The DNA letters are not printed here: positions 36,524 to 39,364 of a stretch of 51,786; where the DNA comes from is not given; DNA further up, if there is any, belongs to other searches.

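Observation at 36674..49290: PUL in which the post-SusD surface proteins are T9SS cargo rather than lipoproteins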

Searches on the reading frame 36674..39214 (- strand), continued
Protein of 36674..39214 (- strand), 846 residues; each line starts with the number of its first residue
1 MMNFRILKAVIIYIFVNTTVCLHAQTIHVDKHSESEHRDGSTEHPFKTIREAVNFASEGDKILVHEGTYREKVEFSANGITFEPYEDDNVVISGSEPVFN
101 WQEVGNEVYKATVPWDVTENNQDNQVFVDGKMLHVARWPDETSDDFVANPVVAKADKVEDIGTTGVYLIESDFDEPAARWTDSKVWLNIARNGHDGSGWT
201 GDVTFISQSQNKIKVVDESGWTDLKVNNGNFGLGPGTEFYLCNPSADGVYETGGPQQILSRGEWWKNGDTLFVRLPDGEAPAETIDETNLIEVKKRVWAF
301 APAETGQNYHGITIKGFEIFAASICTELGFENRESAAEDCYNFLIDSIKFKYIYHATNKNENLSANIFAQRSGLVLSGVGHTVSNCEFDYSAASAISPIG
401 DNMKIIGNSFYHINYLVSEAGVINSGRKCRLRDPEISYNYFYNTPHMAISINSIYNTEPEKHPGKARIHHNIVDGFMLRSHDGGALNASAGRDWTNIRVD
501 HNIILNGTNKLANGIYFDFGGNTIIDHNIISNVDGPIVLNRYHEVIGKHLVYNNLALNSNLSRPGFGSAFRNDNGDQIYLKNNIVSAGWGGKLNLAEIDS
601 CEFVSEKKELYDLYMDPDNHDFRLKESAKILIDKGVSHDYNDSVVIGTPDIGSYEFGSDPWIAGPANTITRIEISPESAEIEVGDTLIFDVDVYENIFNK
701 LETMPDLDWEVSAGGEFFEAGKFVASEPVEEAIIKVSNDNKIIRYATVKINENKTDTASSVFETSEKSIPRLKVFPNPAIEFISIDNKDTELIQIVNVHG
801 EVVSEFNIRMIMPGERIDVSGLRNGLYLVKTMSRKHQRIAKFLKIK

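Call 44: predict_structure(alignment_id=A1)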
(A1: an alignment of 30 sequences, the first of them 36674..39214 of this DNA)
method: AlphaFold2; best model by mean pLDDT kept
length: 846 residues; sequences in the alignment: 30
mean_pLDDT: 89.6   pTM: 0.86
mean pLDDT of the five models: 89.6, 89.0, 88.5, 87.2, 86.9
residues with pLDDT >= 90: 595; 70-90: 190; 50-70: 39; < 50: 22
segments of 3 or more residues with pLDDT < 50: 362-368, 756-768
pLDDT, mean of each block of 10 residues (from residue 1): 73 68 82 91 96 95 98 95 97 98 97 95 95 96 90 96 92 95 94 85 94 92 85 92 97 96 97 97 96 97 89 98 94 85 98 90 49 93 98 94 98 91 82 97 94 92 95 95 87 89 95 91 96 95 89 96 87 88 93 93 95 94 96 92 77 93 94 93 88 94 91 89 91 93 94 55 39 76 77 89 81 73 90 83 83
secondary structure, 60 per line:
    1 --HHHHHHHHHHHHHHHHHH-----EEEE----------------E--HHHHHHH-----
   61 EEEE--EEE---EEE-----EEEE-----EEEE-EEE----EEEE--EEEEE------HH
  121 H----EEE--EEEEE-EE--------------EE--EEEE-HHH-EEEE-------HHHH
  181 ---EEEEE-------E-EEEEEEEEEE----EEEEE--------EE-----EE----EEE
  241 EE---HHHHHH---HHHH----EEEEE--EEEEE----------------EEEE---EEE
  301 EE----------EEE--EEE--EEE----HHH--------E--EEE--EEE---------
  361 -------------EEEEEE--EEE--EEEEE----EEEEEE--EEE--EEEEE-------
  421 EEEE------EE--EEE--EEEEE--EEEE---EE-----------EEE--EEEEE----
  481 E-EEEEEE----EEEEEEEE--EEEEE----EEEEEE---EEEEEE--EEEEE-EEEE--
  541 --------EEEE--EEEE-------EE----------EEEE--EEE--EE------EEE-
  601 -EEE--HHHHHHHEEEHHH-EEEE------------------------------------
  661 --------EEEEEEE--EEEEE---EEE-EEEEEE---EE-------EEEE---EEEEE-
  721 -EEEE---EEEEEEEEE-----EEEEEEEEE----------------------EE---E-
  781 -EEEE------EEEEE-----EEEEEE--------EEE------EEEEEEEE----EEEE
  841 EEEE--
elements in order (helices of 4 or more, strands of 3 or more residues): H3-20 E26-29 H49-55 E61-64 E67-69 E73-75 E81-84 E90-93 E95-97 E102-105 E108-112 E126-128 E131-135 E157-160 E166-169 H177-180 E184-188 E198-207 E212-216 E238-242 H246-251 H255-258 E263-267 E270-274 E291-294 E298-302 E313-315 E318-320 E323-325 E344-346 E349-351 E374-379 E382-384 E387-391 E396-401 E404-406 E409-413 E421-424 E435-437 E440-444 E447-450 E467-469 E472-476 E483-488 E493-500 E503-507 E512-517 E521-526 E529-533 E535-538 E549-552 E555-558 E578-581 E584-586 E597-599 E602-604 H607-613 E614-616 E621-624 E669-675 E678-682 E686-688 E690-695 E708-711 E715-719 E722-725 E729-737 E743-751 E782-785 E792-796 E802-807 E816-818 E825-832 E837-844

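Call 47: fold_search(model_id=the predicted structure, library=pdb)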
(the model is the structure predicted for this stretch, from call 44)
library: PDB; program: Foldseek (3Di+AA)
matches with E <= 10: 1533; with E <= 0.001: 31
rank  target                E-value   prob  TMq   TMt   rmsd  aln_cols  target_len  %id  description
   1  5mqp_B                4.1e-16  1.00  0.41  0.56   8.7       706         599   12  Glycoside hydrolase BT_1002 (released 2017-04-05)
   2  5mqp_C                5.2e-16  1.00  0.39  0.53  10.1       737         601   12  Glycoside hydrolase BT_1002 (released 2017-04-05)
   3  5mqp_A                1.2e-15  1.00  0.43  0.59   7.9       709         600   11  Glycoside hydrolase BT_1002 (released 2017-04-05)
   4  5mqp_E                2.0e-15  1.00  0.39  0.53   9.1       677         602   13  Glycoside hydrolase BT_1002 (released 2017-04-05)
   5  3vst_A                1.5e-13  1.00  0.31  0.39  12.8       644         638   16  The complex structure of XylC with Tris (released 2013-02-27)
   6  7w1d_D                5.9e-07  1.00  0.23  0.29  19.2       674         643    9  Crystal structure of Klebsiella pneumoniae K1 capsule-specific polysaccharide lyase in a C2 crystal form (released 2022-05-18)
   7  9bev_A                7.1e-07  1.00  0.17  0.23  16.7       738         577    9  Structure of GH110A in complex with a lambda-carrageenan oligosaccharide (released 2025-08-27)
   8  9beh_A                1.7e-06  1.00  0.18  0.24  17.3       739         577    9  Structure of GH110A in complex with galactose-6-sulfate (released 2025-08-27)
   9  9beu_A                5.5e-06  0.99  0.16  0.21  16.7       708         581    9  Structure of GH110B in complex with a lambda-carrageenan oligosaccharide (released 2025-08-27)
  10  7quz_AAA              6.9e-05  1.00  0.10  0.38  11.2       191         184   12  Crystal structure of the SeMet octameric C-terminal Big_2-CBM56 domains from Paenibacillus illinoisensis (Bacillus c (released 2023-02-01)
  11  7r3t_B                1.1e-04  1.00  0.10  0.38  11.3       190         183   13  Crystal structure of the Dimeric C-terminal Big_2-CBM56 domains from Paenibacillus illinoisensis (Bacillus circulans I (released 2023-02-22)
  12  6f7k_B                1.3e-04  1.00  0.21  0.30   9.8       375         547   13  Crystal structure of Dettilon tailspike protein (gp208) (released 2018-12-19)
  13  5ag8_A                1.7e-04  1.00  0.07  0.37  11.8       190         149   14  CRYSTAL STRUCTURE OF A MUTANT (665I6H) OF THE C-TERMINAL DOMAIN OF RGPB (released 2016-04-06)
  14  7quz_DDD              1.7e-04  1.00  0.10  0.39  11.2       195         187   13  Crystal structure of the SeMet octameric C-terminal Big_2-CBM56 domains from Paenibacillus illinoisensis (Bacillus c (released 2023-02-01)
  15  6f7k_A                1.7e-04  1.00  0.17  0.25  11.3       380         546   13  Crystal structure of Dettilon tailspike protein (gp208) (released 2018-12-19)
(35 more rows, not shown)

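Call 86: search_solved_structures(query=window:36674-39214:-, max_evalue=0.01, show_alignments=3)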
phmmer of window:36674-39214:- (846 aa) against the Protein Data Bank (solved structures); distinct sequences matched with E-value up to 0.01: 1.
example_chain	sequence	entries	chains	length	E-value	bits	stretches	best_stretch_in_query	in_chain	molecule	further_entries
3vst_A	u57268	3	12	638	1.2e-11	46.9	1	28-116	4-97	Xylosidase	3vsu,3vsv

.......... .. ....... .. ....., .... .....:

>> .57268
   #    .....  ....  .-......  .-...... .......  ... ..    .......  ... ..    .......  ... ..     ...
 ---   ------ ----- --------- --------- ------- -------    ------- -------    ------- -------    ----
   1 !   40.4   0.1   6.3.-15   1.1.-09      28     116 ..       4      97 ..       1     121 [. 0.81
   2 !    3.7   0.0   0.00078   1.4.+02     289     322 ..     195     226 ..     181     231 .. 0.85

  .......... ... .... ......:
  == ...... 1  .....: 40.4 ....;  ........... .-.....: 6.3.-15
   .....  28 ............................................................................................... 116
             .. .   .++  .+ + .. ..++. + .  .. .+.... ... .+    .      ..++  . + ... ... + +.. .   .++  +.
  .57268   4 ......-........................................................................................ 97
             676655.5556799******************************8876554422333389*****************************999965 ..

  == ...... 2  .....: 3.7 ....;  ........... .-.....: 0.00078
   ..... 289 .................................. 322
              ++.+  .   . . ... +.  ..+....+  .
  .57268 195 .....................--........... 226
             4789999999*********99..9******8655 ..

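Call 88: find_encoding_contigs(protein=P0010, flank=10000, max_places=1)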
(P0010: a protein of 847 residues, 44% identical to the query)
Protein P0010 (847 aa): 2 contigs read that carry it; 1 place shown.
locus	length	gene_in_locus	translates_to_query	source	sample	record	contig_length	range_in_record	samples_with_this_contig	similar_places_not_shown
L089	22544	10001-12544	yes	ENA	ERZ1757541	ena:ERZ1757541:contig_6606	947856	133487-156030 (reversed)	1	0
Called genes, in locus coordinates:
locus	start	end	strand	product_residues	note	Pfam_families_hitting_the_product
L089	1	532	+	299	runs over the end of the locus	PF02518:HATPase_c, PF00072:Response_reg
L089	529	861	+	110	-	PF12833:HTH_18, PF00165:HTH_AraC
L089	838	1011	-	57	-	-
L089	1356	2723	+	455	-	-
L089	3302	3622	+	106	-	-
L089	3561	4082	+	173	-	PF06452:CBM9_1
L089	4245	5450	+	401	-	PF06452:CBM9_1, PF00041:fn3 (faint), PF25523:Ig_RIMBP2 (faint), PF18962:Por_Secre_tail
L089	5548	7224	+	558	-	PF06452:CBM9_1, PF18962:Por_Secre_tail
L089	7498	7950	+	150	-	PF22842:Pel9A-like_beta_helix (weak)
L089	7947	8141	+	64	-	-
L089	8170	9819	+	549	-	PF01204:Trehalase (faint), PF22422:MGH1-like_GH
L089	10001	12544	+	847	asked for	PF18962:Por_Secre_tail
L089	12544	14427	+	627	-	PF04015:DUF362, PF18962:Por_Secre_tail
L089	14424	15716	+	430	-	PF07494:Reg_prop (faint), PF18962:Por_Secre_tail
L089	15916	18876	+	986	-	PF00041:fn3, PF00754:F5_F8_type_C, PF18962:Por_Secre_tail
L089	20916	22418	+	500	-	-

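Call 89: find_encoding_contigs(protein=P0013, flank=10000, max_places=1)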
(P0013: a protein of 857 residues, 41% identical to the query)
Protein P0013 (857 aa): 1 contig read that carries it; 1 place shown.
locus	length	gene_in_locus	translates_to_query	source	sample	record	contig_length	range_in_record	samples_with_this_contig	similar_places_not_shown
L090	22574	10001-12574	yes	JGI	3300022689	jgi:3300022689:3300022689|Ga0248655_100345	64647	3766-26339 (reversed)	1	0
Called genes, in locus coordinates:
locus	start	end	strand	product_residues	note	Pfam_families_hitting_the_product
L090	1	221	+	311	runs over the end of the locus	PF00294:PfkB, PF08543:Phos_pyr_kin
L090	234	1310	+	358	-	PF01208:URO-D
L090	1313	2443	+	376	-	PF03781:FGE-sulfatase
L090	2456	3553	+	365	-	PF01156:IU_nuc_hydro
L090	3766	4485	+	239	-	PF00392:GntR, PF07702:UTRA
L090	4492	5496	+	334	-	PF06379:RhaT, PF13858:DUF4199 (weak)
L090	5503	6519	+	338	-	PF01208:URO-D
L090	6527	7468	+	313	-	PF00294:PfkB, PF08543:Phos_pyr_kin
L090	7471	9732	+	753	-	PF03781:FGE-sulfatase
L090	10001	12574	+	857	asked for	PF22842:Pel9A-like_beta_helix (weak), PF18962:Por_Secre_tail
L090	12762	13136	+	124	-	-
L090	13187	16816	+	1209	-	PF18998:Flg_new_2, PF22842:Pel9A-like_beta_helix, PF16841:CBM60 (weak), PF18998:Flg_new_2, PF18962:Por_Secre_tail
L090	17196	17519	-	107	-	PF00403:HMA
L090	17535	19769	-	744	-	PF13620:CarboxypepD_reg (weak), PF13715:CarbopepD_reg_2, PF07715:Plug (weak), PF00593:TonB_dep_Rec_b-barrel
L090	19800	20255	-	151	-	-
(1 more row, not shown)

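Call 90: find_encoding_contigs(protein=P0016, flank=10000, max_places=1)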
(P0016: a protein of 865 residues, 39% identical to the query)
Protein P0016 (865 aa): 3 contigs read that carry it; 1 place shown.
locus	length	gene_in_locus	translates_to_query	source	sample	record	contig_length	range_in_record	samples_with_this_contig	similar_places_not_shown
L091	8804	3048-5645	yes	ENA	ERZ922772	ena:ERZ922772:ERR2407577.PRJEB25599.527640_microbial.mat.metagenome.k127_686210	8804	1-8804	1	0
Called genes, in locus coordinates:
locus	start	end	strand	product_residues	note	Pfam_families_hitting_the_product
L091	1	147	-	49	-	?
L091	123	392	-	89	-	-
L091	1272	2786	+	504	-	PF00884:Sulfatase, PF01663:Phosphodiest, PF16347:SGSH_C, PF14707:Sulfatase_C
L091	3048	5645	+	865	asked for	PF22842:Pel9A-like_beta_helix (weak), PF18962:Por_Secre_tail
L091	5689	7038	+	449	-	PF00083:Sugar_tr, PF07690:MFS_1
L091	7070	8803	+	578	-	?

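Call 91: find_encoding_contigs(protein=P0005, flank=10000, max_places=1)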
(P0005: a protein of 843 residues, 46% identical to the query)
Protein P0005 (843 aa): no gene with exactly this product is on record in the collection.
